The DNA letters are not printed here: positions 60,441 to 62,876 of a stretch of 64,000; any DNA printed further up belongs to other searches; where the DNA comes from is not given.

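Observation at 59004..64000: Che-type chemosensory cluster in a T9SS/gliding-type Bacteroidota context: possible Frz-like control module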

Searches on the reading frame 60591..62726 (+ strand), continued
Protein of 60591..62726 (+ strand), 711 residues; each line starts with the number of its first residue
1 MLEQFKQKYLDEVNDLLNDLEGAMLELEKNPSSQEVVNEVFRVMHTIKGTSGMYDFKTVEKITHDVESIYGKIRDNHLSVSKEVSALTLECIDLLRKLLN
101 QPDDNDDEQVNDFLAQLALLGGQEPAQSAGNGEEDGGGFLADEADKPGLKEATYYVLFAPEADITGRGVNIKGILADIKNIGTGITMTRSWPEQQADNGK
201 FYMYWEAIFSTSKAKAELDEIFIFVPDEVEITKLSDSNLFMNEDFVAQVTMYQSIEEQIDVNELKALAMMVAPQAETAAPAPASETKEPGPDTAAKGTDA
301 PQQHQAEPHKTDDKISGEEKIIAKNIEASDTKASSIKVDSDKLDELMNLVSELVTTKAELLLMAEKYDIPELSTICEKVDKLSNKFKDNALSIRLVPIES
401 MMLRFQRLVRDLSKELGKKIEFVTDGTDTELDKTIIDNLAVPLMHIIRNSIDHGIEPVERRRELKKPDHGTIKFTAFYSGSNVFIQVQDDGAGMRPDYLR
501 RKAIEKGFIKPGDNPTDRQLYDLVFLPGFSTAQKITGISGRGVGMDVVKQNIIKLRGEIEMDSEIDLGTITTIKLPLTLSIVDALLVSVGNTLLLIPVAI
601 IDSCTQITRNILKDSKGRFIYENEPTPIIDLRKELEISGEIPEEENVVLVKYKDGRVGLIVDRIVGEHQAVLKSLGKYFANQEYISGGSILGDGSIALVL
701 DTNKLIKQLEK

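Call 34: search_protein_families(library=pfam, proteins=[L002:1008-3155:+, L002:3221-3880:+, L002:4528-5436:+, L002:5525-7510:+, L002:7533-9296:+, L002:9308-9619:+, L002:9639-10004:+, L002:19112-19969:+, L002:19988-20893:+, L002:20905-21387:+], max_evalue=0.001)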
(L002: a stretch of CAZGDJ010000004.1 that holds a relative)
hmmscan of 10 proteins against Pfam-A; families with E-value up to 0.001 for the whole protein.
L002:1008-3155:+ (715 aa): 8 families
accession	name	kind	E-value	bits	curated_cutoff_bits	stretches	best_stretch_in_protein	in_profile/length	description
PF13426.13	PAS_9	-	2e-42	144.1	27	2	393-494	3-103/103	PAS domain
PF00989.32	PAS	-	2.4e-27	95.6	22.6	2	384-492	4-113/113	PAS fold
PF08448.16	PAS_4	-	5.2e-24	85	23.1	2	389-496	3-109/110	PAS fold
PF00072.30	Response_reg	-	7.4e-24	84.5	30.2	1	11-122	1-110/111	Response regulator receiver domain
PF08447.18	PAS_3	-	1.1e-19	70.9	25.6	1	405-488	3-88/89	PAS fold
PF13188.13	PAS_8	-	1.3e-12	47.5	21.8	1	260-306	1-43/65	PAS domain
PF02518.31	HATPase_c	-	4.6e-09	37.1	26.4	1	617-708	3-109/111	Histidine kinase-, DNA gyrase B-, and HSP90-like ATPase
PF07730.19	HisKA_3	-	2e-06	28.7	24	1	513-577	1-67/68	Histidine kinase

L002:3221-3880:+ (219 aa): 3 families
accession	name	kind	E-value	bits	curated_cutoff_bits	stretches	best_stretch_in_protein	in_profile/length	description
PF00072.30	Response_reg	-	3.9e-27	95.1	30.2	1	7-119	1-111/111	Response regulator receiver domain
PF00196.25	GerE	-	7.4e-17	61.2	23.5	1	157-211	3-57/57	Bacterial regulatory proteins, luxR family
PF08281.18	Sigma70_r4_2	-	0.00021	21.3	25.7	1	156-191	10-46/54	Sigma-70, region 4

L002:4528-5436:+ (302 aa): 0 families

L002:5525-7510:+ (661 aa): 10 families
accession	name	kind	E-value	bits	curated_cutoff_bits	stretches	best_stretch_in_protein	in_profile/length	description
PF13426.13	PAS_9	-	3.6e-22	79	27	2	388-484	9-103/103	PAS domain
PF08447.18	PAS_3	-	8.2e-15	55.3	25.6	1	392-477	1-87/89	PAS fold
PF08448.16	PAS_4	-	1.8e-13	51.1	23.1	1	383-486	8-109/110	PAS fold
PF00989.32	PAS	-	5.1e-13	49.5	22.6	2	548-636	6-91/113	PAS fold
PF13185.12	GAF_2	-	9.8e-13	48.9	28.6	1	182-319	3-135/136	GAF domain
PF13188.13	PAS_8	-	4.5e-10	39.5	21.8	1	373-418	6-47/65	PAS domain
PF01590.32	GAF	-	4.2e-08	34.2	22.4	1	186-319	5-133/133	GAF domain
PF13492.12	GAF_3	-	2.3e-05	25.3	27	1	186-321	5-129/129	GAF domain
PF00672.30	HAMP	-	7.9e-05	23.3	25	0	68-111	6-49/53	HAMP domain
PF09903.14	DUF2130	-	0.0001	22.2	26.7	1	475-554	151-230/255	Uncharacterized protein conserved in bacteria (DUF2130)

L002:7533-9296:+ (587 aa): 1 family
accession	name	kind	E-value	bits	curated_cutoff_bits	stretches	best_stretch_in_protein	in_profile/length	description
PF01442.23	Apolipoprotein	-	1.6e-05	25.1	90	0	419-557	31-167/190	Apolipoprotein A1/A4/E domain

L002:9308-9619:+ (103 aa): 0 families

L002:9639-10004:+ (121 aa): 1 family
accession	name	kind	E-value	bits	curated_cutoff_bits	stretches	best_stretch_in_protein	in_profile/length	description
PF00072.30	Response_reg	-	3.5e-29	101.6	30.2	1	5-117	1-111/111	Response regulator receiver domain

L002:19112-19969:+ (285 aa): 5 families
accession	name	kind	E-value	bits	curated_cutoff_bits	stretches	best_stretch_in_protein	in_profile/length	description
PF01739.24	CheR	-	1.1e-63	214.7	27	1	84-273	1-185/195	CheR methyltransferase, SAM binding domain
PF03705.20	CheR_N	-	1e-11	44.8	27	1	16-66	1-51/53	CheR methyltransferase, all-alpha domain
PF08242.18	Methyltransf_12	-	0.00052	21.1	30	0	202-259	46-98/98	Methyltransferase domain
PF13649.12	Methyltransf_25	-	0.00058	20.9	27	0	206-257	47-97/97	Methyltransferase domain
PF08241.18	Methyltransf_11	-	0.00095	20.2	21.2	0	207-261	44-95/95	Methyltransferase domain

L002:19988-20893:+ (301 aa): 2 families
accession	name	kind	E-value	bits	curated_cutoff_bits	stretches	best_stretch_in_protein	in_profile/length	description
PF02518.31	HATPase_c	-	1.5e-23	83.8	26.4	1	166-276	2-110/111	Histidine kinase-, DNA gyrase B-, and HSP90-like ATPase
PF14501.12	HATPase_c_5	-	3.3e-05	24.2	22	1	170-265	6-94/102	GHKL domain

L002:20905-21387:+ (160 aa): 1 family
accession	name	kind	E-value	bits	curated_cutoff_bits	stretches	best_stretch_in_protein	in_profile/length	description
PF03975.18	CheD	-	2.9e-26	92.2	25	1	49-149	1-107/108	CheD chemotactic sensory transduction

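Call 40: search_protein_families(library=pfam, proteins=[L001:8439-10469:+], max_evalue=0.01)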
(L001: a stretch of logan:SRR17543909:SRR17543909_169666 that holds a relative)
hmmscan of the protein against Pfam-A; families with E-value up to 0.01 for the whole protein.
L001:8439-10469:+ (676 aa): 2 families
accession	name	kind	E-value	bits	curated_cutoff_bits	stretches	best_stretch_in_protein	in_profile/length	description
PF00015.26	MCPsignal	-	1.8e-30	106.4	34.6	1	460-628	3-168/172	Methyl-accepting chemotaxis protein (MCP) signalling domain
PF00672.30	HAMP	-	0.0016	19.1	25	0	354-405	4-52/53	HAMP domain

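Call 42: find_encoding_contigs(protein=P0002, flank=10000, max_places=2)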
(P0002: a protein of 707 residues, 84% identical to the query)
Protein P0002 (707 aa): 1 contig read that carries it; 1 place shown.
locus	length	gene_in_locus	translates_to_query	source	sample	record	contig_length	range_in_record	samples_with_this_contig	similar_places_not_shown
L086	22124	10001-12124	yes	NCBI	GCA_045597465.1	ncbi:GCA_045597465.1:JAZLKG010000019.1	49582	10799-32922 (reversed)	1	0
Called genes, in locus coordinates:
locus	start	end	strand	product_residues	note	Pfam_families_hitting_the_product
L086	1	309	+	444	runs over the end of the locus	PF02881:SRP54_N, PF06414:Zeta_toxin (weak), PF13401:AAA_22 (weak), PF00448:SRP54, PF13207:AAA_17 (faint), PF02978:SRP_SPB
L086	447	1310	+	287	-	PF00763:THF_DHG_CYH, PF02882:THF_DHG_CYH_C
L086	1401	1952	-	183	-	-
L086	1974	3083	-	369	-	PF01427:Peptidase_M15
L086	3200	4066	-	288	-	PF04012:PspA_IM30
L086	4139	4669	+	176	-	PF13560:HTH_31 (weak), PF01381:HTH_3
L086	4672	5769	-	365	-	PF04443:LuxE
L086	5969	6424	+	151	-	PF00011:HSP20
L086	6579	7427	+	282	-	-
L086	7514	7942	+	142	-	-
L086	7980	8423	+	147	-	PF02631:RecX_HTH2, PF21981:RecX_HTH3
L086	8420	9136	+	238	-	PF07730:HisKA_3, PF02518:HATPase_c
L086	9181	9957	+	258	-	PF00072:Response_reg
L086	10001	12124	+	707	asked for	PF01627:Hpt, PF02895:H-kinase_dim, PF02518:HATPase_c, PF01584:CheW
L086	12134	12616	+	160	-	PF01584:CheW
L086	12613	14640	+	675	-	PF00015:MCPsignal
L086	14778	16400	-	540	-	PF09563:RE_LlaJI (weak)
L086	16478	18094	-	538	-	PF07728:AAA_5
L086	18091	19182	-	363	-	PF00145:DNA_methylase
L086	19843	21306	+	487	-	PF01637:ATPase_2, PF13191:AAA_16 (weak), PF13173:AAA_14 (weak), PF13401:AAA_22 (weak)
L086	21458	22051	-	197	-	PF01487:DHquinase_I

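Call 43: find_encoding_contigs(protein=P0012, flank=10000, max_places=2)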
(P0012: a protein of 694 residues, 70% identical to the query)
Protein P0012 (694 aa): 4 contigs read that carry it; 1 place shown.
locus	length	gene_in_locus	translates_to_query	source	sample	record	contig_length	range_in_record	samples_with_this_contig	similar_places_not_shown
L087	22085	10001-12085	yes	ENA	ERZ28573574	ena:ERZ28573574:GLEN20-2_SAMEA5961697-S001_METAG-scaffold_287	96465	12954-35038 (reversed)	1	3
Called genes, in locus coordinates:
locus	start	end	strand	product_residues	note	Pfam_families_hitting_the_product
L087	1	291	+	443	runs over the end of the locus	PF02881:SRP54_N, PF13207:AAA_17 (faint), PF06414:Zeta_toxin (weak), PF13401:AAA_22 (weak), PF00448:SRP54, PF02978:SRP_SPB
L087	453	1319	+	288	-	PF00763:THF_DHG_CYH, PF02882:THF_DHG_CYH_C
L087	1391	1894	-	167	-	-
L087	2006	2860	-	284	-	PF04012:PspA_IM30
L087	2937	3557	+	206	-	PF12844:HTH_19 (weak), PF13560:HTH_31 (weak), PF01381:HTH_3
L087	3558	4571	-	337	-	PF04443:LuxE (weak)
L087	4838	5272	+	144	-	PF00011:HSP20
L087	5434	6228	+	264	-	-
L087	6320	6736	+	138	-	-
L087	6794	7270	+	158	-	PF02631:RecX_HTH2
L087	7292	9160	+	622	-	PF00072:Response_reg, PF08448:PAS_4 (faint), PF13426:PAS_9 (faint), PF07730:HisKA_3, PF02518:HATPase_c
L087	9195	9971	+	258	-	PF00072:Response_reg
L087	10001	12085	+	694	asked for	PF01627:Hpt, PF02895:H-kinase_dim, PF02518:HATPase_c, PF01584:CheW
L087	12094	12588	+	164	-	PF01584:CheW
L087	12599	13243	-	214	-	PF01487:DHquinase_I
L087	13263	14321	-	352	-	PF00793:DAHP_synth_1, PF01817:CM_2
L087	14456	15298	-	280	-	PF03446:NAD_binding_2 (weak), PF03807:F420_oxidored, PF02153:PDH_N, PF20463:PDH_C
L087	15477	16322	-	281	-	PF00800:PDT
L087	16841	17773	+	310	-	PF00892:EamA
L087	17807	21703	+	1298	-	PF07494:Reg_prop (faint), PF08450:SGL (faint), PF07495:Y_Y_Y, PF07228:SpoIIE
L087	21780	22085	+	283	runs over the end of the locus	-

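Call 44: search_solved_structures(query=L001:9600-10469:+, max_evalue=0.001, show_alignments=4)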
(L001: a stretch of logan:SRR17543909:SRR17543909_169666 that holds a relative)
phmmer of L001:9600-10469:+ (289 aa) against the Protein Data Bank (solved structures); distinct sequences matched with E-value up to 0.001: 13.
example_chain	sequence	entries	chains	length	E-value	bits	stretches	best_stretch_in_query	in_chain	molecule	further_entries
3zx6_A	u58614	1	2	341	2e-35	126.2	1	15-262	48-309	HAMP, METHYL-ACCEPTING CHEMOTAXIS PROTEIN I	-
6s1k_E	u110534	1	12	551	4.2e-35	125.2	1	3-268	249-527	Methyl-accepting chemotaxis protein I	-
8c5v_I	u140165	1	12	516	2.9e-33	119.2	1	3-256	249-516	Methyl-accepting chemotaxis protein I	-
1qu7_A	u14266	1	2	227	2.5e-32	116.1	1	50-259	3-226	METHYL-ACCEPTING CHEMOTAXIS PROTEIN I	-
31cj_A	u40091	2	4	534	6.4e-26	95.2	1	18-248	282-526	Aerotaxis receptor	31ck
3ja6_H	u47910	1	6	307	8.4e-19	71.9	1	17-164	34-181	Methyl-accepting chemotaxis protein 2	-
2ch7_A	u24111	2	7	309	8.4e-19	71.9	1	17-200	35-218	METHYL-ACCEPTING CHEMOTAXIS PROTEIN | Methyl-accepting chemotaxis protein 2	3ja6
2ch7_B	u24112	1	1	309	8.6e-19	71.9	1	17-167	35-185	METHYL-ACCEPTING CHEMOTAXIS PROTEIN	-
3g67_A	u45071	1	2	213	6.1e-14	56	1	54-220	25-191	Methyl-accepting chemotaxis protein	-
3g6b_A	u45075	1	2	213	1.9e-13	54.4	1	54-185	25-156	Methyl-accepting chemotaxis protein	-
4jpb_B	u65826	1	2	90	9.8e-12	48.8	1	96-169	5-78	Methyl-accepting chemotaxis protein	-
3ur1_C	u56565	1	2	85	1.7e-11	48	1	96-169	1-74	Methyl-accepting chemotaxis protein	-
6s18_A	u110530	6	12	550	2.1e-11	47.7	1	75-233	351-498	Aromatic acid chemoreceptor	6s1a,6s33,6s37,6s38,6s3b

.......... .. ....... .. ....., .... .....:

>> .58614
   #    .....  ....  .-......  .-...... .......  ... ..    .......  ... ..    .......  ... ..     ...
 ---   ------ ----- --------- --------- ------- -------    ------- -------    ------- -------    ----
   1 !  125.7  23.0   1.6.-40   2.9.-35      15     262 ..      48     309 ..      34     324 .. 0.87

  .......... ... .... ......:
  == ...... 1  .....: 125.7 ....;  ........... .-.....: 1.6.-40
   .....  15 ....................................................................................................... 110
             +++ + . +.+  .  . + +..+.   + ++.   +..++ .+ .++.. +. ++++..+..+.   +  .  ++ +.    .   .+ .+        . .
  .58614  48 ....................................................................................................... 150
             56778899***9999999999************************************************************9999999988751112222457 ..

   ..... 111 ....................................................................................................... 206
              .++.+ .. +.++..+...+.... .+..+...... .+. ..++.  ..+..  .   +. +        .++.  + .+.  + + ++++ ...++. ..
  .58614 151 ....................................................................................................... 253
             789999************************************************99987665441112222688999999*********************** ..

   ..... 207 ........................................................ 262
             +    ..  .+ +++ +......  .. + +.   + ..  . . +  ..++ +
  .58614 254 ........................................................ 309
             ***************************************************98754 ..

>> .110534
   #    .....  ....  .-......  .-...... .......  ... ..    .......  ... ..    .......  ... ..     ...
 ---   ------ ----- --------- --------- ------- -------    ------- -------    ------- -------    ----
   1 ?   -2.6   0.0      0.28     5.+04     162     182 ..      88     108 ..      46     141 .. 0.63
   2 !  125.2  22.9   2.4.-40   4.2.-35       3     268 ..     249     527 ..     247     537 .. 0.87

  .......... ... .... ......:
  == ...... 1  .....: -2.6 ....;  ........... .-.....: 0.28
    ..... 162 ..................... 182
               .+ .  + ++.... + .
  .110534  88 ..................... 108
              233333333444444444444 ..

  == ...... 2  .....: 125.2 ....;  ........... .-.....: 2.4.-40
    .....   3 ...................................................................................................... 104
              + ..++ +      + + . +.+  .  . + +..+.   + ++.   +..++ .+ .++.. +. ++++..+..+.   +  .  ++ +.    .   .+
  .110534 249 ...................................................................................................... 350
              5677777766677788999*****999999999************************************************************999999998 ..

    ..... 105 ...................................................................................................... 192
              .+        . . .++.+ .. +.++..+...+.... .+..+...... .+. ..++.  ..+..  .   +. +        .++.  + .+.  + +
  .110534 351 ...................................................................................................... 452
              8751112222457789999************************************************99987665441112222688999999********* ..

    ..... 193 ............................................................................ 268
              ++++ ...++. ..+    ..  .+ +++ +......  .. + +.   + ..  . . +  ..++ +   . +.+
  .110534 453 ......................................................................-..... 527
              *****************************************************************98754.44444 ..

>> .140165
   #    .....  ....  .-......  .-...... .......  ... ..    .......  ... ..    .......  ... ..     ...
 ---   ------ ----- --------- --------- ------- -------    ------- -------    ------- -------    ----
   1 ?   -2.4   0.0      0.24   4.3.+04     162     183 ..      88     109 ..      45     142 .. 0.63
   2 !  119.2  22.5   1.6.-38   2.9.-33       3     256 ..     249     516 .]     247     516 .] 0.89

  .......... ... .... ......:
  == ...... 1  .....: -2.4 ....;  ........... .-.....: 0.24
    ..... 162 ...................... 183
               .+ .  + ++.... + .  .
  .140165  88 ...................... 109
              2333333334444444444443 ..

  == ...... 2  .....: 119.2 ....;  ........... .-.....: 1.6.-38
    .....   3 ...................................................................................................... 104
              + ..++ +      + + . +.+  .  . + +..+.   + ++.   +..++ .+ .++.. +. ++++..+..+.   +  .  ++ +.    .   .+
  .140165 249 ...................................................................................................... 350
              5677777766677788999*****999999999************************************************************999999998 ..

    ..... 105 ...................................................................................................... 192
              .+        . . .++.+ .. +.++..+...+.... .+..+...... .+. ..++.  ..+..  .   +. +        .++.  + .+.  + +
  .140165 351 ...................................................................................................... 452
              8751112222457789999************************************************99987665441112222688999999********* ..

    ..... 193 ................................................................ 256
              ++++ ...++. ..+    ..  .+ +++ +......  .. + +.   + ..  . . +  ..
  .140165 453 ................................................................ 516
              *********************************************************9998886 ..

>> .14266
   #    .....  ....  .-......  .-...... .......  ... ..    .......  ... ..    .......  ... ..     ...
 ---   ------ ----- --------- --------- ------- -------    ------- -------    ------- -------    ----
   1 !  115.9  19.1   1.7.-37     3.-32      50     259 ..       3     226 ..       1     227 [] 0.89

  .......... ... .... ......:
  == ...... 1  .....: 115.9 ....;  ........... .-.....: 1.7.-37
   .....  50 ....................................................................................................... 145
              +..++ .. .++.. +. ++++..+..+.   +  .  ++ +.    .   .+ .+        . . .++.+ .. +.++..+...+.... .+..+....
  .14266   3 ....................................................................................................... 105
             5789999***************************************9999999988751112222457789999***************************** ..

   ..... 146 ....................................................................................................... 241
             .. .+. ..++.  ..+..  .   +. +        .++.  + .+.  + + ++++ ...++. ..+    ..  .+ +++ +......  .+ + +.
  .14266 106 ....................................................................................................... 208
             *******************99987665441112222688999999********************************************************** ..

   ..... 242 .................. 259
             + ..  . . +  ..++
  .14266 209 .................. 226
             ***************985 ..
